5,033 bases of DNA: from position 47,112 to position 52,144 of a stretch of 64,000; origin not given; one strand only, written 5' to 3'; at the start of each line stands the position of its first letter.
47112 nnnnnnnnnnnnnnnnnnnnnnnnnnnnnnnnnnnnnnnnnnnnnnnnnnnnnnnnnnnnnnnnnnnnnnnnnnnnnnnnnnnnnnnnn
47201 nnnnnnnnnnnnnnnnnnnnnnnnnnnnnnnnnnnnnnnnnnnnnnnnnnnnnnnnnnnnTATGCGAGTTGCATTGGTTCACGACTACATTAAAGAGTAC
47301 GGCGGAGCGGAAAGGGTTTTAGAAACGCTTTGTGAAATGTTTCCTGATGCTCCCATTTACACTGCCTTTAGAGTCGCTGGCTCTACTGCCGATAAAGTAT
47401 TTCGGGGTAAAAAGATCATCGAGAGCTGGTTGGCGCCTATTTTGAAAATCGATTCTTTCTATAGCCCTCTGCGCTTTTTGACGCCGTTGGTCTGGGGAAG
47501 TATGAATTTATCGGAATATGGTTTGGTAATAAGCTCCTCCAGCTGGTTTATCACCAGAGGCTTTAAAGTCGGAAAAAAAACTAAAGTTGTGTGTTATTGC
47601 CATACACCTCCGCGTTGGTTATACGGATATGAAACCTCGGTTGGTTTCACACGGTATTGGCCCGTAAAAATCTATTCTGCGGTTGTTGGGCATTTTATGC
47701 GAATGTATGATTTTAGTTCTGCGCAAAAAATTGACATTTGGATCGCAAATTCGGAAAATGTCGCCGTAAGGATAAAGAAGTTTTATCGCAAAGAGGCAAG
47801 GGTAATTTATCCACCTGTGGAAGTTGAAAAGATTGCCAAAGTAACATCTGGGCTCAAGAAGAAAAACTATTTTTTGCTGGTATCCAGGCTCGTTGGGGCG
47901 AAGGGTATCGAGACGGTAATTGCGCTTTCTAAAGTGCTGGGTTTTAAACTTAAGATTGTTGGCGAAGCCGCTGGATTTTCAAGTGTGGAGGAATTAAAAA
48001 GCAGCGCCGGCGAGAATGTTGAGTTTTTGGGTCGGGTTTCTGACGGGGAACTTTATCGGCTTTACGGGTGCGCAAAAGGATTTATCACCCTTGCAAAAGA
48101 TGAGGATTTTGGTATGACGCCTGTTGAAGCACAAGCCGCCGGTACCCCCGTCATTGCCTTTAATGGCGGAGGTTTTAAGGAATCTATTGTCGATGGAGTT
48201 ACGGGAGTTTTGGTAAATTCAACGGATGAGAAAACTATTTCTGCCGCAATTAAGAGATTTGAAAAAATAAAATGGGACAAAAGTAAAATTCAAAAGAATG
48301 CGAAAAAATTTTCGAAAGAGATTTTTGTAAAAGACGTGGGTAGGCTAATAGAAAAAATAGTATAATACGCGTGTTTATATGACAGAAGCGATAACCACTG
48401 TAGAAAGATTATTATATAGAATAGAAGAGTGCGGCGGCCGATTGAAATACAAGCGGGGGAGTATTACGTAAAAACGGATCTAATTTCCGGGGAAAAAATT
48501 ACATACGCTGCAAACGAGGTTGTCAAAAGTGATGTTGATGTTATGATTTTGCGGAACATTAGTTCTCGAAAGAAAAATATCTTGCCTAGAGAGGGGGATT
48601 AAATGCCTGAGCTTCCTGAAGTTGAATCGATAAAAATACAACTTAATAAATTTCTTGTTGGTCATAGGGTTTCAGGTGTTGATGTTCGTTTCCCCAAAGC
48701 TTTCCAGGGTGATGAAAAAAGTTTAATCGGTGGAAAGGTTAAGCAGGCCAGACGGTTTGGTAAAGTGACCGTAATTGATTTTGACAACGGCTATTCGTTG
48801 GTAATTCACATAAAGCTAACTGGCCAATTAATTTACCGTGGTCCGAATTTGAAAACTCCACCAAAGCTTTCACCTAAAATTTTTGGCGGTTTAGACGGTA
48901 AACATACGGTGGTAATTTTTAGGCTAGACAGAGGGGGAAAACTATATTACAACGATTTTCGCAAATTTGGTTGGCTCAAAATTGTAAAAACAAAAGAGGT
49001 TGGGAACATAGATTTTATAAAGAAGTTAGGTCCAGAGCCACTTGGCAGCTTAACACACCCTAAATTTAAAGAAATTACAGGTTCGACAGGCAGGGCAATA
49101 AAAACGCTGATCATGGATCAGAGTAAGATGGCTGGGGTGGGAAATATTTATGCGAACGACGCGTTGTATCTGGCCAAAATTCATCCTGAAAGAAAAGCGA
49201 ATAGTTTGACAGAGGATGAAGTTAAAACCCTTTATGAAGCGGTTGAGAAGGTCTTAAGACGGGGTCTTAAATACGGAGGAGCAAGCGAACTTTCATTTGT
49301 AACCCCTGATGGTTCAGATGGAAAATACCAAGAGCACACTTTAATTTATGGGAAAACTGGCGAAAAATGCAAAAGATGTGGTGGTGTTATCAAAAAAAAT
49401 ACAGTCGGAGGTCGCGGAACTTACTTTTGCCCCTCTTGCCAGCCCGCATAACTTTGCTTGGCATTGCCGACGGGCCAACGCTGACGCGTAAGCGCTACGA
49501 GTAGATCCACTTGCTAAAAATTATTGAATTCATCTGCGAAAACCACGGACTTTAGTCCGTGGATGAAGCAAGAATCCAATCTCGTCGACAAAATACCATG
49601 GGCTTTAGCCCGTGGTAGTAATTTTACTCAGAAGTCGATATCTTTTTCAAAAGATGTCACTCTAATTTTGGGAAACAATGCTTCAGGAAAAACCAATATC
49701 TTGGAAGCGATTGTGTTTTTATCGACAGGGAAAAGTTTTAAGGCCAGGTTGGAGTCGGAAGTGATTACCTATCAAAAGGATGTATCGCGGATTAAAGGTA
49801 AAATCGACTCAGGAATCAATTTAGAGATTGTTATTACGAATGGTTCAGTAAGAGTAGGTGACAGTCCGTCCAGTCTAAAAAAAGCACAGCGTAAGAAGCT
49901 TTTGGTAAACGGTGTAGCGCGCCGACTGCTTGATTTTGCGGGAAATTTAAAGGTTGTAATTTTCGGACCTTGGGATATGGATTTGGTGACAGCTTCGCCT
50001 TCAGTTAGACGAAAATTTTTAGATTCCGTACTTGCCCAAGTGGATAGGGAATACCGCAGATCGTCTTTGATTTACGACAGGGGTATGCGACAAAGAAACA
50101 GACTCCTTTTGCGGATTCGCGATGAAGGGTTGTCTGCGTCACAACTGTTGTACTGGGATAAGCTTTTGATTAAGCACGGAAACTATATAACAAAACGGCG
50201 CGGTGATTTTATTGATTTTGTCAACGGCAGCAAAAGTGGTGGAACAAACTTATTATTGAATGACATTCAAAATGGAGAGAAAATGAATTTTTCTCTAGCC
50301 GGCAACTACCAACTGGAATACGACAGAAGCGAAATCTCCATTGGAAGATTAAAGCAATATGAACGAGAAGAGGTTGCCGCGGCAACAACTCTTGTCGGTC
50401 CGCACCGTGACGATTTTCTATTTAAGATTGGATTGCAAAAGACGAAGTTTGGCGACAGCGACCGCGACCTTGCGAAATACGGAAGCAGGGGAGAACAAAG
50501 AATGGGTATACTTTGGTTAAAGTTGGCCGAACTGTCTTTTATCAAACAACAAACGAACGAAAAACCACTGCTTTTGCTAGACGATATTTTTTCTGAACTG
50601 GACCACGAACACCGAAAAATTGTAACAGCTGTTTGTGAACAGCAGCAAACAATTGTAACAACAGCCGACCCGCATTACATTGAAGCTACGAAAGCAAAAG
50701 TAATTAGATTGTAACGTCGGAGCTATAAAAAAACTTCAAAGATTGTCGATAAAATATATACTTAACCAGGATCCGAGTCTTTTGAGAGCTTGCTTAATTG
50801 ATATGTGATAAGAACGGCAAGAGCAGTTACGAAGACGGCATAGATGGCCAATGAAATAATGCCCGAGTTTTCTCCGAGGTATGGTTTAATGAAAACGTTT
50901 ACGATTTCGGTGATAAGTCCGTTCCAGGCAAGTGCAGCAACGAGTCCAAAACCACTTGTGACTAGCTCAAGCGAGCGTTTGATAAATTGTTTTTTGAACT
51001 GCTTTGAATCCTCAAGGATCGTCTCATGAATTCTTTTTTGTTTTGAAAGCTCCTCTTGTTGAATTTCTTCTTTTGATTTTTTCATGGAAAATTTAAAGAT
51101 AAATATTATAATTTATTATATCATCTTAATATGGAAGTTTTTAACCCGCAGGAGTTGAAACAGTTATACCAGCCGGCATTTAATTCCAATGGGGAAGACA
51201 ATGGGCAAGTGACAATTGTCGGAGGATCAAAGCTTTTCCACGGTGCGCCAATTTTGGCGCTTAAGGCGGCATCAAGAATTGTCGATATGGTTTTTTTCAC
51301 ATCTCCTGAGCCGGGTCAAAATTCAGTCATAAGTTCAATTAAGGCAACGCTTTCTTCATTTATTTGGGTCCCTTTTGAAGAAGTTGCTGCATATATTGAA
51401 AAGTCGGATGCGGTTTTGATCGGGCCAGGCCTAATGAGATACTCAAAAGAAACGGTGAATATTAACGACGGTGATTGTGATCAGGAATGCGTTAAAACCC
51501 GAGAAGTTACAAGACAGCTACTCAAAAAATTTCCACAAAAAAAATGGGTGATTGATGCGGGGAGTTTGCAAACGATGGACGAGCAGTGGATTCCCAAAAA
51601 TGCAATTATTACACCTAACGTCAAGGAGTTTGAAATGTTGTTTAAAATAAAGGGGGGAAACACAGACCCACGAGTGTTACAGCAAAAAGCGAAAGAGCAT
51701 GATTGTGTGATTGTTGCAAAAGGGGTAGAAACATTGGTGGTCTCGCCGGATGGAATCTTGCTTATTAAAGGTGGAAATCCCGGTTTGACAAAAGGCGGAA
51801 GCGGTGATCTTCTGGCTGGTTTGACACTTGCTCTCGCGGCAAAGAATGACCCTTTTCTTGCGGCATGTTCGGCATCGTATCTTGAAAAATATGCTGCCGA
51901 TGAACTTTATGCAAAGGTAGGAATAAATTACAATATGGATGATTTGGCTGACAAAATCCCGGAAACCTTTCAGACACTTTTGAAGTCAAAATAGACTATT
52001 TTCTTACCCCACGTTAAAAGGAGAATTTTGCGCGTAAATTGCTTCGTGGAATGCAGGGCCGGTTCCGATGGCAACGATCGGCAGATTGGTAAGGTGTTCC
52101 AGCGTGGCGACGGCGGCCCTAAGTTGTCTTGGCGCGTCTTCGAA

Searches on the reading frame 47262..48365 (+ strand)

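Call 77: search_protein_families(library=pfam, proteins=[window:47262-48365:+], max_evalue=0.0001)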
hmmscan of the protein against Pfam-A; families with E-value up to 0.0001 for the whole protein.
window:47262-48365:+ (367 aa): 3 families
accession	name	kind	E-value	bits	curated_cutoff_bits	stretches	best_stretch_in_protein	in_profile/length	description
PF00534.26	Glycos_transf_1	-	1e-29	103.7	26.4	1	197-349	11-171/172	Glycosyl transferases group 1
PF13692.12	Glyco_trans_1_4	-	4.3e-19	69.6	27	1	203-332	3-138/142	Glycosyl transferases group 1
PF13439.12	Glyco_transf_4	-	1.7e-07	31.8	28.5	1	13-189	1-169/170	Glycosyltransferase Family 4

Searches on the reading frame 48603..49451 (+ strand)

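Call 76: search_protein_families(library=pfam, proteins=[window:48603-49451:+], max_evalue=0.001)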
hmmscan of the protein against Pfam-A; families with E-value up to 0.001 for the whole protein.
window:48603-49451:+ (282 aa): 3 families
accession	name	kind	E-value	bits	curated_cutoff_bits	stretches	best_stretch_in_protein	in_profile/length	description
PF06831.19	H2TH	-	7.9e-24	83.9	34.7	1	142-228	1-88/93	Formamidopyrimidine-DNA glycosylase H2TH domain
PF01149.29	Fapy_DNA_glyco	-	7.9e-23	81.8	25.5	1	1-124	1-116/117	Formamidopyrimidine-DNA glycosylase N-terminal domain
PF06827.20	zf-FPG_IleRS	-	5.7e-11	42.5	21.3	1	253-281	1-29/30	Zinc finger found in FPG and IleRS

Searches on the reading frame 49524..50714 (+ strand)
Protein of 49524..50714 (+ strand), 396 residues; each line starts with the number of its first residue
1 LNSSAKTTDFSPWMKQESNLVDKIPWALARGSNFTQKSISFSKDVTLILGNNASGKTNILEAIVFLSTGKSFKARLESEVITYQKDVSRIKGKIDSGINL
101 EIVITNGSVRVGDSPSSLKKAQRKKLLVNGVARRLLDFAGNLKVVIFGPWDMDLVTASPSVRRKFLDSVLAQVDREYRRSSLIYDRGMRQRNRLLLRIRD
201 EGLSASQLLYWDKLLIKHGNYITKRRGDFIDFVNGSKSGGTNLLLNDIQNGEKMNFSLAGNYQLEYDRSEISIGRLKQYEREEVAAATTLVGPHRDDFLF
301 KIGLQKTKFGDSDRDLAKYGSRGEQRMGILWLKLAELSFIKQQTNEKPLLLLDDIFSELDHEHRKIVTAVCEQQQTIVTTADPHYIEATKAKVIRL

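Call 76: search_protein_families(library=pfam, proteins=[window:49524-50714:+], max_evalue=0.001)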
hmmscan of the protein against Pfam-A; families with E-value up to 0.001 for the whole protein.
window:49524-50714:+ (396 aa): 5 families
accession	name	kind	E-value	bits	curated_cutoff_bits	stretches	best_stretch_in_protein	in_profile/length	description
PF02463.25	SMC_N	-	9.1e-18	64.9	40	1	35-389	16-205/220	RecF/RecN/SMC N terminal domain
PF13476.12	AAA_23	-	1.5e-09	39.2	27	1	34-101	10-78/201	AAA domain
PF13175.12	AAA_15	-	9.6e-08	32.5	32.1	1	36-104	16-81/374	AAA ATPase domain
PF13304.12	AAA_21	-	1.8e-05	25.4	27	1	45-68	1-24/304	AAA domain, putative AbiEii toxin, Type IV TA system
PF13555.12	AAA_29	-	9.6e-05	22.5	27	1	33-71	11-50/61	P-loop containing region of AAA domain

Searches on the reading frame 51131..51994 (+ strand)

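Call 76: search_protein_families(library=pfam, proteins=[window:51131-51994:+], max_evalue=0.001)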
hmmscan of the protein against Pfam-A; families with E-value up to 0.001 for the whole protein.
window:51131-51994:+ (287 aa): 1 family
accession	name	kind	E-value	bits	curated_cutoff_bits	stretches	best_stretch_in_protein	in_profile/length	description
PF01256.23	Carb_kinase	-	5.8e-35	121.3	27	1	27-277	1-241/242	NAD(P)H-hydrate dehydratase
